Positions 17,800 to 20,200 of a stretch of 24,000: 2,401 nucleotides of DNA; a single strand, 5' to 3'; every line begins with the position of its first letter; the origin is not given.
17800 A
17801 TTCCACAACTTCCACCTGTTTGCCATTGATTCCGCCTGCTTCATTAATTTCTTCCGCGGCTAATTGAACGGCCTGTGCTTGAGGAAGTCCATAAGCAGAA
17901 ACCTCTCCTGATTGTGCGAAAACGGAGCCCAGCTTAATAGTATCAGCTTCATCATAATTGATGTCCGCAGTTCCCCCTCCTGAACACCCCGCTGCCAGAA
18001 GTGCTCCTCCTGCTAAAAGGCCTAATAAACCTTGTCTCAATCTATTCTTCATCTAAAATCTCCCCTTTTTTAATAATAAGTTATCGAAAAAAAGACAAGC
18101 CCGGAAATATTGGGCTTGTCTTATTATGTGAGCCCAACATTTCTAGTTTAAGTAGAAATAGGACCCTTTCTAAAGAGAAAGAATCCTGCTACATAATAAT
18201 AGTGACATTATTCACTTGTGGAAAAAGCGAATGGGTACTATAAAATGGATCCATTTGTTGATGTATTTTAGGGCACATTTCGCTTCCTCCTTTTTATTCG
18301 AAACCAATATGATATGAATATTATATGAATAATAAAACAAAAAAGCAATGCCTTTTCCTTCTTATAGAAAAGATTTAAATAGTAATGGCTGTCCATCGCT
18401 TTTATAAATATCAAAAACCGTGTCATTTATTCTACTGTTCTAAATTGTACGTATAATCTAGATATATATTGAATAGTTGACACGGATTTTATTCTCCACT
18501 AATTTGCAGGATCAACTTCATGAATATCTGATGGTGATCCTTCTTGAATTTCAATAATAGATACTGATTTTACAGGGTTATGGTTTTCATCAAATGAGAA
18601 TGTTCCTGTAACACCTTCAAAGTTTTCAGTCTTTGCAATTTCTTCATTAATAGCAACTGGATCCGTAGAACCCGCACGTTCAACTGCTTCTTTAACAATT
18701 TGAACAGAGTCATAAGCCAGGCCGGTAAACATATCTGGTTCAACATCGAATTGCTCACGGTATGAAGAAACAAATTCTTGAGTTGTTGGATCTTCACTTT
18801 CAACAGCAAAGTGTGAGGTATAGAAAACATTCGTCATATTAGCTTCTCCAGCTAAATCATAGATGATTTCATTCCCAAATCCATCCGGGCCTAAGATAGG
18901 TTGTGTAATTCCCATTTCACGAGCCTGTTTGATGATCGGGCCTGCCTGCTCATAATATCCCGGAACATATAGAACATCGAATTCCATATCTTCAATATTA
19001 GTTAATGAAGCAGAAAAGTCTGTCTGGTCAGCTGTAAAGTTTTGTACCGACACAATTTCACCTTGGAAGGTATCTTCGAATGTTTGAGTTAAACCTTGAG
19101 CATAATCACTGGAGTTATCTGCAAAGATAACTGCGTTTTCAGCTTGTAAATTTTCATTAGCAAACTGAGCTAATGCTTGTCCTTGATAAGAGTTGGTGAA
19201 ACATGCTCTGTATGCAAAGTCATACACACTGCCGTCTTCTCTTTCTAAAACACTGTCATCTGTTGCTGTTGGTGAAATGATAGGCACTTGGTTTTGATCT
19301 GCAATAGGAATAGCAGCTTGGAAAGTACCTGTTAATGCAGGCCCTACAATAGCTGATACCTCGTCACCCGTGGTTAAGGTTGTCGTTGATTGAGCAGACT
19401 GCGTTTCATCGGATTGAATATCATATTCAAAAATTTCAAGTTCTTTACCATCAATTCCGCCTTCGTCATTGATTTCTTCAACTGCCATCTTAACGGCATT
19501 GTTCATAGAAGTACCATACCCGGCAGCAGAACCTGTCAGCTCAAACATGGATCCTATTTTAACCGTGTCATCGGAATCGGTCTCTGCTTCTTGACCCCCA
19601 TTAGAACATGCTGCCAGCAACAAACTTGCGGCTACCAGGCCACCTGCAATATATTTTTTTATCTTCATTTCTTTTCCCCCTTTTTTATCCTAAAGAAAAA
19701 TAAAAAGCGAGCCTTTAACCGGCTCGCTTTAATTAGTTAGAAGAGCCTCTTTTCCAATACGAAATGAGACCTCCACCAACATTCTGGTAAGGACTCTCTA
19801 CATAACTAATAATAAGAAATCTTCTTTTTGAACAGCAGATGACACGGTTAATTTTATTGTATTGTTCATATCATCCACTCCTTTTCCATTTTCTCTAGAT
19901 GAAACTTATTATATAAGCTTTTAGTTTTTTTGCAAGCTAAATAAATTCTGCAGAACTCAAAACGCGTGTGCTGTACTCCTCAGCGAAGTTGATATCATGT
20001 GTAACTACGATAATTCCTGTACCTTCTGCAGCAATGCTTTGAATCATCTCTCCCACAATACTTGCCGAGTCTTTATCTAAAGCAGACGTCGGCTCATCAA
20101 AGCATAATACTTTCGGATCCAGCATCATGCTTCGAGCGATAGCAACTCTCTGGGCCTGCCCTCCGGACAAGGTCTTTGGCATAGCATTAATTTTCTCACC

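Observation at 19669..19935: Orphan livJ paralog has its own attenuator with a Leu-Leu-Leu-Val leader peptide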

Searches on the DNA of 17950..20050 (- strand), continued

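Call 65: search_with_rna_model(model_id=R2, sources=[window, L001, L002, L013, L014, L024, L025, L026, L027, L028, L029, L030, L031], max_evalue=1e-9, make_alignment=true)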
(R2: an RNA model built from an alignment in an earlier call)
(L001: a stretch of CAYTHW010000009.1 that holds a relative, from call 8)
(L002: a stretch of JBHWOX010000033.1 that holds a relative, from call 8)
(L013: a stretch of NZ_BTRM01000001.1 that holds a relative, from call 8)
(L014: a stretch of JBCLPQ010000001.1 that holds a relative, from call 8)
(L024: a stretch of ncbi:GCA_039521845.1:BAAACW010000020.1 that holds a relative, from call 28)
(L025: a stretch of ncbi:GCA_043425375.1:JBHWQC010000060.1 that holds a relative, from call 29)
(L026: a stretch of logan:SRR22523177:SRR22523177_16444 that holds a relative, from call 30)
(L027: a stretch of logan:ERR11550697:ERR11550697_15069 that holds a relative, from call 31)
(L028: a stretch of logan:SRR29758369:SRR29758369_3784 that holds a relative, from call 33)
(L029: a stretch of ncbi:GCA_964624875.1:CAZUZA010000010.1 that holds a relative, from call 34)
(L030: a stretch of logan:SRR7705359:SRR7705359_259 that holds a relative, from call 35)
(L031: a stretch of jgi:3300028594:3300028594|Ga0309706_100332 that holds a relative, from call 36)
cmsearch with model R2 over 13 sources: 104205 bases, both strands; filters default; matches with E-value up to 1e-9: 13.
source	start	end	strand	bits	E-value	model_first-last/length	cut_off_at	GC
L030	2356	2492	+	128.4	1.6e-22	1-133/133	no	0.33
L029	2822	2956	+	114.8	7.1e-20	1-133/133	no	0.37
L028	2822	2952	+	113.9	1.1e-19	1-133/133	no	0.35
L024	2790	2924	+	113.4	1.3e-19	1-133/133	no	0.42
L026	2796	2958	+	106.8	2.6e-18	1-133/133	no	0.34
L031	1249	1411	+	106.3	3.1e-18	1-133/133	no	0.34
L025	2797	2935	+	105.6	4.4e-18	1-133/133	no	0.35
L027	2793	2956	+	104.1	8.6e-18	1-133/133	no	0.34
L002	2807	2932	+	98.5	1e-16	1-133/133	no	0.35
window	19699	19818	-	90.6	3.5e-15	1-133/133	no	0.38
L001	2824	2942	+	76.2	2.2e-12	1-133/133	no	0.45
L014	1332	1449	+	72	1.4e-11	1-133/133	no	0.41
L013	2734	2851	+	69.4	4.6e-11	1-133/133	no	0.42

Alignment A5: 13 matches aligned to the model, 175 columns, each read 5' to 3' on its own strand. Consensus structure (alignment columns), stored with it:
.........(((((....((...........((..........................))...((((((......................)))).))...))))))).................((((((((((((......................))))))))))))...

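Call 74: search_with_rna_model(model_id=R1, sources=[window, L001, L002, L013, L014, L022, L023, L024, L025, L026, L027, L028, L029, L030, L031], max_evalue=1e-10, make_alignment=true)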
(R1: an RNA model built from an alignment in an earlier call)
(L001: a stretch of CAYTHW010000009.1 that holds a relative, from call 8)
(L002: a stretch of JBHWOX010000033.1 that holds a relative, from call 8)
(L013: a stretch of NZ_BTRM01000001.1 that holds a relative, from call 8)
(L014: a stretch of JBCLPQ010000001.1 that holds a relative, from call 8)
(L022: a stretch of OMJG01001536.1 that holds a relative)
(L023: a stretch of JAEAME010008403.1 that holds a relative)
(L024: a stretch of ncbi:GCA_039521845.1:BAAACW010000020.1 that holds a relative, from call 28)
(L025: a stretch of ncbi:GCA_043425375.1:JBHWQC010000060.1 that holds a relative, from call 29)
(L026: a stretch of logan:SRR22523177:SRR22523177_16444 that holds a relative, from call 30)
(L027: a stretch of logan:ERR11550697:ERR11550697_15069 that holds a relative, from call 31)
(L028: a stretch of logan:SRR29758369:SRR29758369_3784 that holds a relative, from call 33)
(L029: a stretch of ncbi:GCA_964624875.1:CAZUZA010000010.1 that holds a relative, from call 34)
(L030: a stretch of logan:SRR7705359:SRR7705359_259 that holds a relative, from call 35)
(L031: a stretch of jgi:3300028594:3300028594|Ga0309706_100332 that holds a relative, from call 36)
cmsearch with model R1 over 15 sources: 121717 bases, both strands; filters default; matches with E-value up to 1e-10: 15.
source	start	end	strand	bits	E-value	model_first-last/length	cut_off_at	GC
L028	4401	4518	+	111.3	2.1e-23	1-116/116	no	0.4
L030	3938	4056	+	107.5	1.6e-22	1-116/116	no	0.39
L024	4402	4517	+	105.8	3.9e-22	1-116/116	no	0.4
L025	4446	4560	+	104.2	9.6e-22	1-116/116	no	0.41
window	18087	18209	-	100.9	5.7e-21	1-116/116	no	0.34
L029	4444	4559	+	99.8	1e-20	1-116/116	no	0.34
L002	4411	4530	+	99.1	1.6e-20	1-116/116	no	0.38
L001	4435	4558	+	95.6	1e-19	1-116/116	no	0.35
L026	4335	4471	+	84.2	5.2e-17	1-116/116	no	0.29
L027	4348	4488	+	82.5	1.3e-16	1-116/116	no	0.31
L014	2953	3061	+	79.4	7e-16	1-116/116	no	0.39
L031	2788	2923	+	77.8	1.7e-15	1-116/116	no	0.27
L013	4366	4473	+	74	1.3e-14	1-116/116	no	0.39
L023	930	1044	-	67.3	5.2e-13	1-116/116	no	0.39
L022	3919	4049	-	63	5.3e-12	1-116/116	no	0.4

Alignment A6: 15 matches aligned to the model, 153 columns, each read 5' to 3' on its own strand. Consensus structure (alignment columns), stored with it:
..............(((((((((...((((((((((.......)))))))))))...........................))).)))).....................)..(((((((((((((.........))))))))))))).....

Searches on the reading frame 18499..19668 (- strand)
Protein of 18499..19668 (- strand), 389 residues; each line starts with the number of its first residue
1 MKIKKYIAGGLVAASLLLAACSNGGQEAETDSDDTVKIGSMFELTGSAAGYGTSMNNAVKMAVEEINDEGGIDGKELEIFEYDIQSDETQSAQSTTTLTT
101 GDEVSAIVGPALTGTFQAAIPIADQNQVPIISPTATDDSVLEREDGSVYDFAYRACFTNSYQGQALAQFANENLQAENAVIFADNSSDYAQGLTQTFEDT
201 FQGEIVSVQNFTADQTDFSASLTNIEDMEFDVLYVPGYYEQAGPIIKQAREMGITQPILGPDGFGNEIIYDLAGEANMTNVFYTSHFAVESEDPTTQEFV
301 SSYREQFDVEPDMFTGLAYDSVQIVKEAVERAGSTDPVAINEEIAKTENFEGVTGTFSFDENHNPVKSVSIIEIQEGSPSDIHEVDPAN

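Call 8: find_related_loci(query=window:18499-19668:-, collection=genome_contigs, flank=3000)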
Query window:18499-19668:- (389 aa) in genome_contigs; peptide patterns used: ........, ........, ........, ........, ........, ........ (x = any residue, [..] = any of these).
77 stretches matched a pattern; 20 encode a relative of the query (tblastn E <= 1e-3); 20 distinct loci.
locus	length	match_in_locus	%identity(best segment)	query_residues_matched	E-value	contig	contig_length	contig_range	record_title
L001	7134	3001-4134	92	9-387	0e+0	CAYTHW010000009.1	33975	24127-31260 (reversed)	MAG TPA_asm: uncultured Atopococcus sp. isolate SRP294416_co2_463 genome assembly, contig: NODE_869_length_33975_cov_16.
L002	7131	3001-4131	79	11-387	0e+0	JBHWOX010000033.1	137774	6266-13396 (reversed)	MAG: Atopococcus sp. isolate MAG_SW_CA_141 k141_2087887, whole genome shotgun sequence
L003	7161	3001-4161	55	1-387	7e-146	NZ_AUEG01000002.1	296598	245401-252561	Lacticigenium naphthae DSM 19658 H626DRAFT_scaffold00002.2_C, whole genome shotgun sequence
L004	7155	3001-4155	56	3-387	7e-142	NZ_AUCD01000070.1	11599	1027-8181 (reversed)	Atopococcus tabaci DSM 17538 G470DRAFT_scaffold00068.68_C, whole genome shotgun sequence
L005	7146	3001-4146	52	2-387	2e-128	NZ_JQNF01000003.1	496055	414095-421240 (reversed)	Carnobacterium jeotgali MS3 BP18DRAFT_scf7180000000046_quiver.12_C, whole genome shotgun sequence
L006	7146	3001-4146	52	3-389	1e-125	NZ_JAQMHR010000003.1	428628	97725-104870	Trichococcus sp. K1Tr NODE_3_length_428628_cov_251.586773, whole genome shotgun sequence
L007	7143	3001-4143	52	3-389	1e-124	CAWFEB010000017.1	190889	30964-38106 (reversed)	MAG: uncultured Carnobacteriaceae bacterium isolate MFD05674.bin.1.183 genome assembly, contig: contig_26556, whole geno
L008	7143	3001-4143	52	3-389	2e-124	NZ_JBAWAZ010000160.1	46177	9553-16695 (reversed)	MAG: Trichococcus sp. isolate MFD05029_ilm_asm_bin2 k127_33391, whole genome shotgun sequence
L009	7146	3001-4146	52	3-389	2e-124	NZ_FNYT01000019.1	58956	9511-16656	Trichococcus ilyis strain DSM 22150, whole genome shotgun sequence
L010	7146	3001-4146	52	3-389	3e-123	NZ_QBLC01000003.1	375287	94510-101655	Trichococcus paludicola strain B7-2 NODE_3_length_375287_cov_1313.11, whole genome shotgun sequence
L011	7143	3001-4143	52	3-389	3e-123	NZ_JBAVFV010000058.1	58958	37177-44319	MAG: Trichococcus sp. isolate MFD06948_ilm_asm_bin11 k127_210057, whole genome shotgun sequence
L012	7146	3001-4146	52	3-389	4e-123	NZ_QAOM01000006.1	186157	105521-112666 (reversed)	Trichococcus patagoniensis strain DSM 18806 Ga0192380_106, whole genome shotgun sequence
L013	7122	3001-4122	46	3-375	3e-100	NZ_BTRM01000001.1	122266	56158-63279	Aerococcus viridans strain NUITM-VRA1 sequence001, whole genome shotgun sequence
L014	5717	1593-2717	44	3-376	9e-100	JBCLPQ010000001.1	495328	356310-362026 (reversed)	Aerococcaceae bacterium 50-4 voucher GPTB0136 scaffold1, whole genome shotgun sequence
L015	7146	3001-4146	51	1-389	2e-122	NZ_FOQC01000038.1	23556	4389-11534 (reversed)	Trichococcus flocculiformis strain DSM 2094, whole genome shotgun sequence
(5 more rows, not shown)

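Call 27: find_homologous_proteins(query=window:18499-19668:-, max_evalue=1e-40)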
Query window:18499-19668:- (389 aa): 2727 proteins with E <= 1e-40 among 8000 candidates; the best 120 are listed.
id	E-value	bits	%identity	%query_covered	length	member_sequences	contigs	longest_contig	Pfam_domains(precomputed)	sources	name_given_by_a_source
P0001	1.2e-233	793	94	100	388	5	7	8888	PF01094.35,PF13433.13,PF13458.13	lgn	-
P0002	1.8e-226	769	91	99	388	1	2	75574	PF01094.35,PF13433.13,PF13458.13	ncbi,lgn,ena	-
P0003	3.2e-226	769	91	99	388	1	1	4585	PF01094.35,PF13433.13,PF13458.13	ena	-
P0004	4.5e-226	768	91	99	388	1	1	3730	PF01094.35,PF13433.13,PF13458.13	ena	-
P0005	1.6e-225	766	91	99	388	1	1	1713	PF01094.35,PF13433.13,PF13458.13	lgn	-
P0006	2.1e-225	766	91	99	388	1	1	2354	PF01094.35,PF13433.13,PF13458.13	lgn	-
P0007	6.3e-225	764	91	99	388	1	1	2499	PF01094.35,PF13433.13,PF13458.13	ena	-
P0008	2.9e-196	670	78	99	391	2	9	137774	PF01094.35,PF13433.13,PF13458.13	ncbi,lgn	-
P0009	3.6e-194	663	78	99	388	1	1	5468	PF01094.35,PF13433.13,PF13458.13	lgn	-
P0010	1.2e-192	658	78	99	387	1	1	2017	PF01094.35,PF13433.13,PF13458.13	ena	-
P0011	1.6e-173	595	71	99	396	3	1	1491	PF01094.35,PF13433.13,PF13458.13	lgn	-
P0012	6.9e-173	593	70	99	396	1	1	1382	PF01094.35,PF13433.13,PF13458.13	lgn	-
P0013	1.6e-172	592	70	99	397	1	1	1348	PF01094.35,PF13433.13,PF13458.13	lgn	-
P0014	2.5e-171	588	70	99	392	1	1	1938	PF01094.35,PF13433.13,PF13458.13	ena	-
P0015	6.3e-169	580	69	99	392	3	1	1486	PF01094.35,PF13433.13,PF13458.13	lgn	-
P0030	7.1e-165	567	68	99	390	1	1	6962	PF01094.35,PF13433.13,PF13458.13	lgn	-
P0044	4.0e-164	564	68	99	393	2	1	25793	PF01094.35,PF13433.13,PF13458.13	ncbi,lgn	-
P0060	1.2e-160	553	67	99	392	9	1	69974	PF01094.35,PF13433.13,PF13458.13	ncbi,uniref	ncbi:ABC transporter substrate-binding protein [Alkalibacterium iburiense]|uniref:ABC transporter su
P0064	1.0e-159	550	65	99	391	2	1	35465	PF01094.35,PF13433.13,PF13458.13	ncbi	-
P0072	1.5e-157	543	63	100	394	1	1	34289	PF01094.35,PF13433.13,PF13458.13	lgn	-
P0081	1.6e-155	536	63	99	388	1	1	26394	PF01094.35,PF13433.13,PF13458.13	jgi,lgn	jgi:branched-chain amino acid transport system substrate-binding protein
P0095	8.7e-154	530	63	98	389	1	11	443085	PF01094.35,PF13433.13,PF13458.13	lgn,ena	-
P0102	5.0e-153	528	62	99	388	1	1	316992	PF01094.35,PF13433.13,PF13458.13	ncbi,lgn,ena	-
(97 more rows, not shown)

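Call 28: find_encoding_contigs(protein=P0060, flank=3000, max_places=1)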
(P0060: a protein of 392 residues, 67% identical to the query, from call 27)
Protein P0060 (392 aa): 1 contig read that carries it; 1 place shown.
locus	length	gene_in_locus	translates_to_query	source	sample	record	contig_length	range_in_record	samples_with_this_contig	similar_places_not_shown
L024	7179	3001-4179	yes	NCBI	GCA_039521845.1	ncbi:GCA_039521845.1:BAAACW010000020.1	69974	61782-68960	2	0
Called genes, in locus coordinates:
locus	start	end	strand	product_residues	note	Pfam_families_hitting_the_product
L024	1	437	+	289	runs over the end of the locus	PF08543:Phos_pyr_kin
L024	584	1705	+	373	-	PF01139:RtcB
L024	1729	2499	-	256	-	PF05742:TANGO2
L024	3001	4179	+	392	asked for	PF13433:Peripla_BP_5, PF13458:Peripla_BP_6, PF01094:ANF_receptor, PF13433:Peripla_BP_5 (weak)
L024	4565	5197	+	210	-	PF00571:CBS, PF01842:ACT (weak)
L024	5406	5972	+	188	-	-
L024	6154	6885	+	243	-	PF19567:CpsB_CapC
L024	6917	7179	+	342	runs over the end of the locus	PF05343:Peptidase_M42, PF01546:Peptidase_M20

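Call 29: find_encoding_contigs(protein=P0044, flank=3000, max_places=1)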
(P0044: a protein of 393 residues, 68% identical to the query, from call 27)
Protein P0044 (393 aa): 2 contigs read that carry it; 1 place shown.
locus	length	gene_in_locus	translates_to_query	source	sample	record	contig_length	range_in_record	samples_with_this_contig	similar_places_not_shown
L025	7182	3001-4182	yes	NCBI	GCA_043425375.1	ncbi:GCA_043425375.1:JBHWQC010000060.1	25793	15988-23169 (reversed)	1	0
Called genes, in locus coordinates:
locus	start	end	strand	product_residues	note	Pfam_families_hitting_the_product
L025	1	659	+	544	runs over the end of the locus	PF02776:TPP_enzyme_N, PF00205:TPP_enzyme_M, PF02775:TPP_enzyme_C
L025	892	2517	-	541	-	PF00005:ABC_tran, PF02463:SMC_N (faint), PF13304:AAA_21 (faint), PF12848:ABC_tran_Xtn, PF00005:ABC_tran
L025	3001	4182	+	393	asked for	PF13433:Peripla_BP_5, PF13458:Peripla_BP_6, PF01094:ANF_receptor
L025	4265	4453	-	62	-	-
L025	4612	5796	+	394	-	PF13433:Peripla_BP_5, PF13458:Peripla_BP_6, PF01094:ANF_receptor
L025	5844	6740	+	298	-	PF02653:BPD_transp_2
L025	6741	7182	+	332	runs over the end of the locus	PF02653:BPD_transp_2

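Call 30: find_encoding_contigs(protein=P0102, flank=3000, max_places=1)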
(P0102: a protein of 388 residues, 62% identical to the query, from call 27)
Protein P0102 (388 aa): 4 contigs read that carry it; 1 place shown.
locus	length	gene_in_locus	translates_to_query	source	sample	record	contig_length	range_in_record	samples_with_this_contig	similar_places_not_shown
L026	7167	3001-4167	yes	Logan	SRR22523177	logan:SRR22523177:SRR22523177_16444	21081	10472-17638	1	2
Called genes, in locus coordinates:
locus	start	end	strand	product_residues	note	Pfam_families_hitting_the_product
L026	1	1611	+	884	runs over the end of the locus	PF00690:Cation_ATPase_N, PF00122:E1-E2_ATPase, PF00702:Hydrolase, PF13246:Cation_ATPase, PF00689:Cation_ATPase_C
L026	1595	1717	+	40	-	-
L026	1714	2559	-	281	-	PF13483:Lactamase_B_3, PF00753:Lactamase_B (faint), PF12706:Lactamase_B_2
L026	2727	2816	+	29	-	-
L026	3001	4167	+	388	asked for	PF13433:Peripla_BP_5, PF13458:Peripla_BP_6, PF01094:ANF_receptor, PF13433:Peripla_BP_5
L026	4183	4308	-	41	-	-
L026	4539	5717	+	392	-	PF13433:Peripla_BP_5, PF13458:Peripla_BP_6, PF01094:ANF_receptor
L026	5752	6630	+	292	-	PF02653:BPD_transp_2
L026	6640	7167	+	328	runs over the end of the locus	PF02653:BPD_transp_2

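Call 31: find_encoding_contigs(protein=P0095, flank=3000, max_places=1)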
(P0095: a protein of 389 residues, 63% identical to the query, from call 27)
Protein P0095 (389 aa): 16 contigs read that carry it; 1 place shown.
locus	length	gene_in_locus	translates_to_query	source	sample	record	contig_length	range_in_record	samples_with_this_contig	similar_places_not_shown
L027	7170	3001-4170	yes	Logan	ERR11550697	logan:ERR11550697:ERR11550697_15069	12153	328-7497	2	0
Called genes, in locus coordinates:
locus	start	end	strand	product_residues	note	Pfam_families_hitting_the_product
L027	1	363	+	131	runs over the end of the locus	-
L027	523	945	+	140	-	PF13924:Lipocalin_5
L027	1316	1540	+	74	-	-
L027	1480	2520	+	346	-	PF08240:ADH_N, PF01262:AlaDh_PNT_C, PF00107:ADH_zinc_N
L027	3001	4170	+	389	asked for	PF13433:Peripla_BP_5, PF13458:Peripla_BP_6, PF01094:ANF_receptor, PF13433:Peripla_BP_5 (weak)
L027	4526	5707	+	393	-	PF13458:Peripla_BP_6, PF13433:Peripla_BP_5, PF01094:ANF_receptor, PF13433:Peripla_BP_5 (weak)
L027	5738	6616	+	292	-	PF02653:BPD_transp_2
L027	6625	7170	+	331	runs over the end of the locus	PF02653:BPD_transp_2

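Call 33: find_encoding_contigs(protein=P0072, flank=3000, max_places=1)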
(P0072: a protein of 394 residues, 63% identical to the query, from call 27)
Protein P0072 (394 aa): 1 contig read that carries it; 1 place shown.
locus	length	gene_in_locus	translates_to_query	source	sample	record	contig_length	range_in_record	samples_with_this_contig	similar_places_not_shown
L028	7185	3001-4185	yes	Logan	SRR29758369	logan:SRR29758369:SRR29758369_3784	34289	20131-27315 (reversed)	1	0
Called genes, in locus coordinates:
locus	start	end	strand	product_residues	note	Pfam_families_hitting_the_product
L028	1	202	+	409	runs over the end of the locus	PF00083:Sugar_tr, PF07690:MFS_1, PF06779:MFS_4 (weak), PF13347:MFS_2 (weak), PF07690:MFS_1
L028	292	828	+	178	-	PF00156:Pribosyltran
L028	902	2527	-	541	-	PF00005:ABC_tran, PF02463:SMC_N (faint), PF13304:AAA_21 (faint), PF12848:ABC_tran_Xtn, PF00005:ABC_tran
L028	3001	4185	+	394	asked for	PF13433:Peripla_BP_5, PF13458:Peripla_BP_6, PF01094:ANF_receptor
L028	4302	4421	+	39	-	-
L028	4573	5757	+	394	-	PF13433:Peripla_BP_5, PF13458:Peripla_BP_6, PF01094:ANF_receptor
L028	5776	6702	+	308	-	PF02653:BPD_transp_2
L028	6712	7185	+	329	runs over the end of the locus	PF02653:BPD_transp_2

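Call 34: find_encoding_contigs(protein=P0064, flank=3000, max_places=1)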
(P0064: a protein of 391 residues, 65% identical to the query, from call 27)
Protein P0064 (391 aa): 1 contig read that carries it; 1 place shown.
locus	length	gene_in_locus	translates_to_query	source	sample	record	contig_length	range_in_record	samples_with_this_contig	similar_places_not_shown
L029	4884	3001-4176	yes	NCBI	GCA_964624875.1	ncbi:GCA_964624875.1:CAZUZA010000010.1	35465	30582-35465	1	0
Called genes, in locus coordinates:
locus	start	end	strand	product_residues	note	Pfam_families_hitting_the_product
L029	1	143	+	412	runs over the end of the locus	PF00083:Sugar_tr, PF07690:MFS_1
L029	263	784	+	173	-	PF00156:Pribosyltran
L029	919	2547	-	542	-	PF00005:ABC_tran, PF02463:SMC_N (faint), PF13304:AAA_21 (faint), PF12848:ABC_tran_Xtn, PF00005:ABC_tran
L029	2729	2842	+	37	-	-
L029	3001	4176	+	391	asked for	PF13458:Peripla_BP_6, PF13433:Peripla_BP_5, PF01094:ANF_receptor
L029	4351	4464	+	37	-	-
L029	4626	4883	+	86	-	?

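Call 35: find_encoding_contigs(protein=P0030, flank=3000, max_places=1)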
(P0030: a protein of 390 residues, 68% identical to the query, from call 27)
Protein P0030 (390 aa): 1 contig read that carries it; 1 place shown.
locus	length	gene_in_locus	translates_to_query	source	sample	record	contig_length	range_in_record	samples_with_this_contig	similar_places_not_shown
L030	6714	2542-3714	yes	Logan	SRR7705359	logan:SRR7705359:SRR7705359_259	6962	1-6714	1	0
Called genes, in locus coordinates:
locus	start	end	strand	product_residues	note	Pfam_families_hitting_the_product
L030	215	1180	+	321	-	PF01156:IU_nuc_hydro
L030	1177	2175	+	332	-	PF01156:IU_nuc_hydro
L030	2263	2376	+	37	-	-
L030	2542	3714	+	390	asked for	PF13458:Peripla_BP_6, PF13433:Peripla_BP_5, PF01094:ANF_receptor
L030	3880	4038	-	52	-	-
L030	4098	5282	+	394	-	PF13433:Peripla_BP_5, PF13458:Peripla_BP_6, PF01094:ANF_receptor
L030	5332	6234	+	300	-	PF02653:BPD_transp_2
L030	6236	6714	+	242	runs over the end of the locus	?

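Call 36: find_encoding_contigs(protein=P0081, flank=3000, max_places=1)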
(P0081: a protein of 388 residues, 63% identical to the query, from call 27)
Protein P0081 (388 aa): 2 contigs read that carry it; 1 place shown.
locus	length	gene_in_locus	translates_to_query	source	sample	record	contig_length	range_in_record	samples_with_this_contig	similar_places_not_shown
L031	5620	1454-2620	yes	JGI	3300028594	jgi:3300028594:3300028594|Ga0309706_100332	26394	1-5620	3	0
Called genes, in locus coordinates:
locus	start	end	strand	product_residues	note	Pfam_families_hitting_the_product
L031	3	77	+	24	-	?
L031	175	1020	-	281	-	PF13483:Lactamase_B_3, PF00753:Lactamase_B (faint), PF12706:Lactamase_B_2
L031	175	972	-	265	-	PF00753:Lactamase_B (faint), PF13483:Lactamase_B_3, PF12706:Lactamase_B_2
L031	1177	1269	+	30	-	-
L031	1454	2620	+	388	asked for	PF13433:Peripla_BP_5, PF13458:Peripla_BP_6, PF01094:ANF_receptor, PF13433:Peripla_BP_5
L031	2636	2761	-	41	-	-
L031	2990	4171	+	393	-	PF13458:Peripla_BP_6, PF13433:Peripla_BP_5, PF01094:ANF_receptor, PF13433:Peripla_BP_5 (weak)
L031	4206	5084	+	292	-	PF02653:BPD_transp_2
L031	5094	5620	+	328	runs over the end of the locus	PF02653:BPD_transp_2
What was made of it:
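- Gene callers annotated some of these sORFs (calls 30, 33-36).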

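Call 51: search_protein_families(library=pfam, proteins=[window:18499-19668:-], max_evalue=0.00001)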
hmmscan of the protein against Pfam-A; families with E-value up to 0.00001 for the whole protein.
window:18499-19668:- (389 aa): 3 families
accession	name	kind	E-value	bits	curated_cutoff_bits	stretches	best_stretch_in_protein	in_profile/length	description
PF13458.12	Peripla_BP_6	-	4.4e-58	198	31.7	1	35-377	1-341/343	Periplasmic binding protein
PF01094.35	ANF_receptor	-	3.3e-33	115.6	25.4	1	56-375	3-351/353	Receptor family ligand binding region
PF13433.12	Peripla_BP_5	-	1.1e-22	81.1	27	1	36-377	1-339/363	Periplasmic binding protein domain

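Call 68: search_protein_families(library=pfam, proteins=[L024:4565-5197:+, L013:4562-5749:+, L013:5883-7079:+], max_evalue=0.00001)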
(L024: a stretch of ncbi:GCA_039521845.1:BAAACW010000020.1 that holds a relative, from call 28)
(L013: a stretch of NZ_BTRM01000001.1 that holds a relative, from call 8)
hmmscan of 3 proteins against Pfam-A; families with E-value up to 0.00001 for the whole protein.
L024:4565-5197:+ (210 aa): 2 families
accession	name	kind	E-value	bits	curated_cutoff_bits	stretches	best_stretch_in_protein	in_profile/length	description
PF00571.33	CBS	-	9.4e-29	100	24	2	3-50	1-49/57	CBS domain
PF01842.31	ACT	-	3.2e-07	30.4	27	1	143-203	2-64/66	ACT domain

L013:4562-5749:+ (395 aa): 3 families
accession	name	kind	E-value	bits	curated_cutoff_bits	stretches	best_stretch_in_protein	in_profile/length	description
PF13458.12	Peripla_BP_6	-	1.8e-62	212.5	31.7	1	40-380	3-342/343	Periplasmic binding protein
PF01094.35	ANF_receptor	-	2.5e-27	96.3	25.4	1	62-378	6-351/353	Receptor family ligand binding region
PF13433.12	Peripla_BP_5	-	4e-22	79.2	27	1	40-378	2-337/363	Periplasmic binding protein domain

L013:5883-7079:+ (398 aa): 3 families
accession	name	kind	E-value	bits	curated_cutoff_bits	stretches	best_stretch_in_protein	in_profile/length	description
PF13458.12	Peripla_BP_6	-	3.1e-66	224.8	31.7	1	40-381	1-340/343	Periplasmic binding protein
PF01094.35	ANF_receptor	-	1.5e-25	90.5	25.4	1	62-380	4-351/353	Receptor family ligand binding region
PF13433.12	Peripla_BP_5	-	5.6e-21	75.5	27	2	41-118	1-78/363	Periplasmic binding protein domain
